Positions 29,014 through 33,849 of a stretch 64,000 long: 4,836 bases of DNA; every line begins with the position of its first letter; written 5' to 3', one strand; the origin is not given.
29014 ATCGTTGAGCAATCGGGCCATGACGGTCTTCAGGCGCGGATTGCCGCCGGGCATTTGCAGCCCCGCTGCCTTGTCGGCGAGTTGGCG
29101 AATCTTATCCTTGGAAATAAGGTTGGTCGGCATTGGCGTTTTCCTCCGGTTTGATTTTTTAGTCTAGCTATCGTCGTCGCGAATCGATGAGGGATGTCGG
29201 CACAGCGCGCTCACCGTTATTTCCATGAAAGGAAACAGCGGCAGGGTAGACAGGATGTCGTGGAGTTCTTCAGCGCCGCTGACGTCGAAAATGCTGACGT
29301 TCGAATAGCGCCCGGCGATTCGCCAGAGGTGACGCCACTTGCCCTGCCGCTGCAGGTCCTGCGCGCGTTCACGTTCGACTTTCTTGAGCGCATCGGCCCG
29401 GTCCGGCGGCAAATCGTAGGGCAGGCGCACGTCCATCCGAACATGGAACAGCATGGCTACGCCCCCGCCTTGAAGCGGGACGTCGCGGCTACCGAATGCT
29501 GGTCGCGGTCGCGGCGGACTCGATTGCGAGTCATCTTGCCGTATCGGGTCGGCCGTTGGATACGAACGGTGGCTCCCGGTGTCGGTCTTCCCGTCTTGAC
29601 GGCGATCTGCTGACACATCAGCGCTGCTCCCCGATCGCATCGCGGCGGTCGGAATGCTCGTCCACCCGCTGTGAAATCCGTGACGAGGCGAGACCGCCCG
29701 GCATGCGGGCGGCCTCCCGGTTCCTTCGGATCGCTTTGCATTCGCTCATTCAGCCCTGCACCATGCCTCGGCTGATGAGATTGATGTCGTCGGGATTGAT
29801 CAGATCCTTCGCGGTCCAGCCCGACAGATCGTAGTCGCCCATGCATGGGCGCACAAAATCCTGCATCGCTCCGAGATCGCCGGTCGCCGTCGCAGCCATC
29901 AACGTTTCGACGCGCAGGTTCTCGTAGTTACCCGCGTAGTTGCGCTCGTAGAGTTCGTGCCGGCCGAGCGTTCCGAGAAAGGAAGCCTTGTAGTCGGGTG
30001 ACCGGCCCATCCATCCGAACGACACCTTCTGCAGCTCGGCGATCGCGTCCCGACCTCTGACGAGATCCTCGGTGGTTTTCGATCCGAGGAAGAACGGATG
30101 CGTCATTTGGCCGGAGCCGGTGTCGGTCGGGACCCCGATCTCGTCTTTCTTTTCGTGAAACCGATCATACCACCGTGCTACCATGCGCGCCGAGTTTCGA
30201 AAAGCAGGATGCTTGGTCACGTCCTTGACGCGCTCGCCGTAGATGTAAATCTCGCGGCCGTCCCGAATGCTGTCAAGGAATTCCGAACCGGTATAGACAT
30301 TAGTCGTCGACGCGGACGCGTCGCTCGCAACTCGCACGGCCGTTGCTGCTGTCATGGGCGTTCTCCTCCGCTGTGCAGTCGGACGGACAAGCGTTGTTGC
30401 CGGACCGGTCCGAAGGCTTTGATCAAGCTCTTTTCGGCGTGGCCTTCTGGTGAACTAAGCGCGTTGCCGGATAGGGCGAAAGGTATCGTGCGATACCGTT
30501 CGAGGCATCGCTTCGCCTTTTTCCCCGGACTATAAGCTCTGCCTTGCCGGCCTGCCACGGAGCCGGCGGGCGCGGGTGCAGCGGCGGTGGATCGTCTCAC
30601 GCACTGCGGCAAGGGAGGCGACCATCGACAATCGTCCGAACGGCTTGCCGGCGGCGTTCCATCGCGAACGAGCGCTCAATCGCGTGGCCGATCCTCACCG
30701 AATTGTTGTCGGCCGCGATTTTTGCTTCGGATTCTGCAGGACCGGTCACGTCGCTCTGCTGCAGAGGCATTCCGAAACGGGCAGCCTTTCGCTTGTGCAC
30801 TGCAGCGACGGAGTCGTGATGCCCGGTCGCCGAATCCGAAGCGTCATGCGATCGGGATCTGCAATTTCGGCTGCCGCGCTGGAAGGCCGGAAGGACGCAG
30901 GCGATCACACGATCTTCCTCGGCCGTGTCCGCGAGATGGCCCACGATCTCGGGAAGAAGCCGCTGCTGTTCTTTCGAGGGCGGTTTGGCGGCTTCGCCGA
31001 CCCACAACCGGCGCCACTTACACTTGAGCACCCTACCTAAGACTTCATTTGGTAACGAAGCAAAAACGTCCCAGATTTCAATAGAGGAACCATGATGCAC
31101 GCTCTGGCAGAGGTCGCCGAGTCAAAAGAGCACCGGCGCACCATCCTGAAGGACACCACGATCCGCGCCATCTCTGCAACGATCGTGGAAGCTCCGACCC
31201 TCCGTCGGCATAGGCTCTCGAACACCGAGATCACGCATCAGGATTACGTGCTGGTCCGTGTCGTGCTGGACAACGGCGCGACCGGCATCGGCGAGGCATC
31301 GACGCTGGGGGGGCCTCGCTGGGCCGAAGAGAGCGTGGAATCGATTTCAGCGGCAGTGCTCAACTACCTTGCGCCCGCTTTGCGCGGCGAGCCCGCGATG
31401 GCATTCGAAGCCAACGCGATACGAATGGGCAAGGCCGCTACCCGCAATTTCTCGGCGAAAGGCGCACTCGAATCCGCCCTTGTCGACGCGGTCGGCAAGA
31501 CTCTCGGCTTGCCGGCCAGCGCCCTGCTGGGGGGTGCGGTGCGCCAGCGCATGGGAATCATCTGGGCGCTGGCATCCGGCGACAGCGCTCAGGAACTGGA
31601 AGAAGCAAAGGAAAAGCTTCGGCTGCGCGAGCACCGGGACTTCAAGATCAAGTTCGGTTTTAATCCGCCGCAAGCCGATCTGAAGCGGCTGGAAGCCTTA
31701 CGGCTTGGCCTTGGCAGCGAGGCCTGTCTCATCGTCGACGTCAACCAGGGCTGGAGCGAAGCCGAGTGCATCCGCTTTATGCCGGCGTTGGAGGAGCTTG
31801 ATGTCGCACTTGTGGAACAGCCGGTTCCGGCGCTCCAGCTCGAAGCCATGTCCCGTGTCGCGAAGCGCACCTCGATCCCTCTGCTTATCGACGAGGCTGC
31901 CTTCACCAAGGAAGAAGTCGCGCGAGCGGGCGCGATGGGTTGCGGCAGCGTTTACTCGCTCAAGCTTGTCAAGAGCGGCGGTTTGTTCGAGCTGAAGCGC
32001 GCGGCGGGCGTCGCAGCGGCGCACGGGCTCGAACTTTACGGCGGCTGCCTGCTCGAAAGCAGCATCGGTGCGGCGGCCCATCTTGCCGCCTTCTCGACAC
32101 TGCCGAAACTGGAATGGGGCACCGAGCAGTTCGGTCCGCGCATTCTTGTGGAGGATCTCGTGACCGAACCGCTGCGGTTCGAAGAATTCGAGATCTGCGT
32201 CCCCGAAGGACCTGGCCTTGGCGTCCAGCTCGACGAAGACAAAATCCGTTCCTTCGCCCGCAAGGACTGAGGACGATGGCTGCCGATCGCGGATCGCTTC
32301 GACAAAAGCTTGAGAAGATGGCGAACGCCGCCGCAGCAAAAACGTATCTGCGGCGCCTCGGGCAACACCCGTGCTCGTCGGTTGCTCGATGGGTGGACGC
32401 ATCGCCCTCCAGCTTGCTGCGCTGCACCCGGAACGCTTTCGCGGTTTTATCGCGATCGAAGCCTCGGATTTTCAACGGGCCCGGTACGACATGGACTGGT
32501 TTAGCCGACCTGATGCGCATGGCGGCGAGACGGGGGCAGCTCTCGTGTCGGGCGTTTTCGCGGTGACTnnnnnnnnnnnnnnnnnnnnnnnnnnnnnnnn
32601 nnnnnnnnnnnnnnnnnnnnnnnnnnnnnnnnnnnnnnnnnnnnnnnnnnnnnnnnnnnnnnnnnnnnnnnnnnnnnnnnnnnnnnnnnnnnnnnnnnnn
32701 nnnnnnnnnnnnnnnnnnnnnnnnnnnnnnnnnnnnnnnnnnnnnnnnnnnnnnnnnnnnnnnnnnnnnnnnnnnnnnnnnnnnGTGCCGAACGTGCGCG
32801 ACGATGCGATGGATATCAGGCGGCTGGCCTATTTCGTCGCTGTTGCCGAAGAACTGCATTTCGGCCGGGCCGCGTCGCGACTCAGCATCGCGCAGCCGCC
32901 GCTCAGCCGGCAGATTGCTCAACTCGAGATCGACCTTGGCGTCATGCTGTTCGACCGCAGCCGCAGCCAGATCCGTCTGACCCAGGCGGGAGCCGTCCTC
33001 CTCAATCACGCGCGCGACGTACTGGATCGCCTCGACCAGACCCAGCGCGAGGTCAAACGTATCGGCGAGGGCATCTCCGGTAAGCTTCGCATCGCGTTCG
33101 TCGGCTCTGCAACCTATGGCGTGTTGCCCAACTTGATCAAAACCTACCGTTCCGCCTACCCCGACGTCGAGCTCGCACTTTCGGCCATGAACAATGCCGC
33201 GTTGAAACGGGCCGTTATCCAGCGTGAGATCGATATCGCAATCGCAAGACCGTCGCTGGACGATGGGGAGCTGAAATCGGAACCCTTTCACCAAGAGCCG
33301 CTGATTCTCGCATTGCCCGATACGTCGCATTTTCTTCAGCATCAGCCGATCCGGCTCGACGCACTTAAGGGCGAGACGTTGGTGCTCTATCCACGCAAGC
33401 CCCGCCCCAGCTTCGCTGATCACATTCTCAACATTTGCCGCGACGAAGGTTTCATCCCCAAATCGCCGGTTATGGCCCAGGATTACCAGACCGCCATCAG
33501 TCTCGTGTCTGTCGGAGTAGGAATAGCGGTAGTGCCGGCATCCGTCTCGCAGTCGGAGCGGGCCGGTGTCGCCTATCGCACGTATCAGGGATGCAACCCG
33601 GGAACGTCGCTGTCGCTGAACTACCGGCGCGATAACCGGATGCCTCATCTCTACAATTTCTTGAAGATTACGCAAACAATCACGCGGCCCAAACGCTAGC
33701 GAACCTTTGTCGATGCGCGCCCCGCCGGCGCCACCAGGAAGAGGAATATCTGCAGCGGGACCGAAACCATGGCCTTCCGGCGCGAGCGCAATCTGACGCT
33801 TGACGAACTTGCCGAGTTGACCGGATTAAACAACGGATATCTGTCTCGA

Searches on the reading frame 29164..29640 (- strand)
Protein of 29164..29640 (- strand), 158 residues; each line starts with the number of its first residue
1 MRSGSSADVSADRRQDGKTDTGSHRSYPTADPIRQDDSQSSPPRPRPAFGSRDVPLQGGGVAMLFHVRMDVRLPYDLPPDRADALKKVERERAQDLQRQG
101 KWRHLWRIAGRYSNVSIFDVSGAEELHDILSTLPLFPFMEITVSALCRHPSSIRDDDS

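Call 48: search_protein_families(library=pfam, proteins=[window:29164-29640:-], max_evalue=0.001)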
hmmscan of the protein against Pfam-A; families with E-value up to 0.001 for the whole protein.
window:29164-29640:- (158 aa): 1 family
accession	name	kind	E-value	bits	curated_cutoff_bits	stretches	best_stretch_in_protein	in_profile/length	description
PF02426.22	MIase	-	4.3e-39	133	26.7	1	63-152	1-90/90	Muconolactone delta-isomerase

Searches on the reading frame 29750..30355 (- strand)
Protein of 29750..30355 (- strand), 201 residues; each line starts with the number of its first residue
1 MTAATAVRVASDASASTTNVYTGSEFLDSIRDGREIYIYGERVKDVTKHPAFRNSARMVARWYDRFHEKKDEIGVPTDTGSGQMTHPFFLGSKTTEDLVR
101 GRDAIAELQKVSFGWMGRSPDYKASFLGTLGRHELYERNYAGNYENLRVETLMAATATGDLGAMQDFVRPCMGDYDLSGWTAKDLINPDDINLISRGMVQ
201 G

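Call 48: search_protein_families(library=pfam, proteins=[window:29750-30355:-], max_evalue=0.001)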
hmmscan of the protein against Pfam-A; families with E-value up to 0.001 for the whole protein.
window:29750-30355:- (201 aa): 1 family
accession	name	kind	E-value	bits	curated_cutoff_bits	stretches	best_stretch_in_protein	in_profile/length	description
PF11794.13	HpaB_N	-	1.1e-30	107.6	35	1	22-143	1-128/270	4-hydroxyphenylacetate 3-hydroxylase N terminal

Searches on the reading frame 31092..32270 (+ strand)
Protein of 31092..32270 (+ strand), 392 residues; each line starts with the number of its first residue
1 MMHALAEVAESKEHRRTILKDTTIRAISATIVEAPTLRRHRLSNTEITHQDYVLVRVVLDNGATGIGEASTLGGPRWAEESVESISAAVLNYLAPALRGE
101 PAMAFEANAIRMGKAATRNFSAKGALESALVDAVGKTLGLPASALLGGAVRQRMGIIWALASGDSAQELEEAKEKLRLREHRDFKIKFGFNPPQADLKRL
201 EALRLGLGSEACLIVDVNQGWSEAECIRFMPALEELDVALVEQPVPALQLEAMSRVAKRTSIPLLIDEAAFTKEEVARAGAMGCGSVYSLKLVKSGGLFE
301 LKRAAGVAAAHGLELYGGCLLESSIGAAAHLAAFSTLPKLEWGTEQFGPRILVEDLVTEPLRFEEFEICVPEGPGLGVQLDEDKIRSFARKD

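Call 48: search_protein_families(library=pfam, proteins=[window:31092-32270:+], max_evalue=0.001)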
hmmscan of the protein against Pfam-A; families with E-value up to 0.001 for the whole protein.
window:31092-32270:+ (392 aa): 2 families
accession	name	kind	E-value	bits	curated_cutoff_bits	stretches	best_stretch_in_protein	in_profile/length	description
PF13378.12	MR_MLE_C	-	5e-50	170.7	29.4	1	170-384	4-219/219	Enolase C-terminal domain-like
PF02746.21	MR_MLE_N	-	2.1e-20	73.5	22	1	27-147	2-117/117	Mandelate racemase / muconate lactonizing enzyme, N-terminal domain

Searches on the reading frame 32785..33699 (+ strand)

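Call 48: search_protein_families(library=pfam, proteins=[window:32785-33699:+], max_evalue=0.001)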
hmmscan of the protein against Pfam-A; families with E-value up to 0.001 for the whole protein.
window:32785-33699:+ (304 aa): 2 families
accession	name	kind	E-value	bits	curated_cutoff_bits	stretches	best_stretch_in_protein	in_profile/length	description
PF03466.25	LysR_substrate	-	2e-40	138.9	28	1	95-293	2-201/209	LysR substrate binding domain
PF00126.33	HTH_1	-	4.6e-21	75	26.6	1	11-69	1-59/60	Bacterial regulatory helix-turn-helix protein, lysR family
